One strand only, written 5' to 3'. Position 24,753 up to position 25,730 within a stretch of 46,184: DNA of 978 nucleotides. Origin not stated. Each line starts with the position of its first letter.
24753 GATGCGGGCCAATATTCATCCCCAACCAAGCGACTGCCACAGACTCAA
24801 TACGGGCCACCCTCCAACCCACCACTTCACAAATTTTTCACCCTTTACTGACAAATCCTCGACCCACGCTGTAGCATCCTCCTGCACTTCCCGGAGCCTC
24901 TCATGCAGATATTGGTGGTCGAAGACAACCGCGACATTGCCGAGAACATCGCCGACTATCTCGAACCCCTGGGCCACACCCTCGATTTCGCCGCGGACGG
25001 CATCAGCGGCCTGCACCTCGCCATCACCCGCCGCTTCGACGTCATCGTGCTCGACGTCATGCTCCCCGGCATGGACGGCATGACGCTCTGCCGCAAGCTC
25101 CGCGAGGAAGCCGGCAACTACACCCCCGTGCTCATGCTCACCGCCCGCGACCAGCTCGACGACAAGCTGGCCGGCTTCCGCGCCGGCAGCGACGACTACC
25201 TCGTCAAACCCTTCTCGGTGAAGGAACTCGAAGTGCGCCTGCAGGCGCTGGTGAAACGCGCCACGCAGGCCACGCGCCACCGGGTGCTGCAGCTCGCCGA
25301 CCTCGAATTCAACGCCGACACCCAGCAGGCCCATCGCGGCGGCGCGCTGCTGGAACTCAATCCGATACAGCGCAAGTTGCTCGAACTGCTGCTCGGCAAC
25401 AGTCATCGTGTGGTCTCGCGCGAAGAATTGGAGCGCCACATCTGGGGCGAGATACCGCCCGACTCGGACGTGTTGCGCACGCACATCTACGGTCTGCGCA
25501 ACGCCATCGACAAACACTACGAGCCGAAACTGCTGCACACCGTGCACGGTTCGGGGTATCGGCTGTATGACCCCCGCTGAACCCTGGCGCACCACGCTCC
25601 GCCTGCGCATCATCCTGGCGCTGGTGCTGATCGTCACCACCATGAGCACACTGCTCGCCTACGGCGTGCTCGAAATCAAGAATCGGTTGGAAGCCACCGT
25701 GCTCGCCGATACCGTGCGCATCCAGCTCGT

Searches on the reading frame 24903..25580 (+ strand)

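Call 50: search_protein_families(library=pfam, proteins=[window:24903-25580:+], max_evalue=0.00001)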
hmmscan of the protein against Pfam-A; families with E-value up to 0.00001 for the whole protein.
window:24903-25580:+ (225 aa): 2 families
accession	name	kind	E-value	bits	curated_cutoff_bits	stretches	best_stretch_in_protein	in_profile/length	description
PF00072.30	Response_reg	-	1.4e-26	93.2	30.2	1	3-113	1-110/111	Response regulator receiver domain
PF00486.34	Trans_reg_C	-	5.4e-19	68.5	26.2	1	150-221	4-77/77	Transcriptional regulatory protein, C terminal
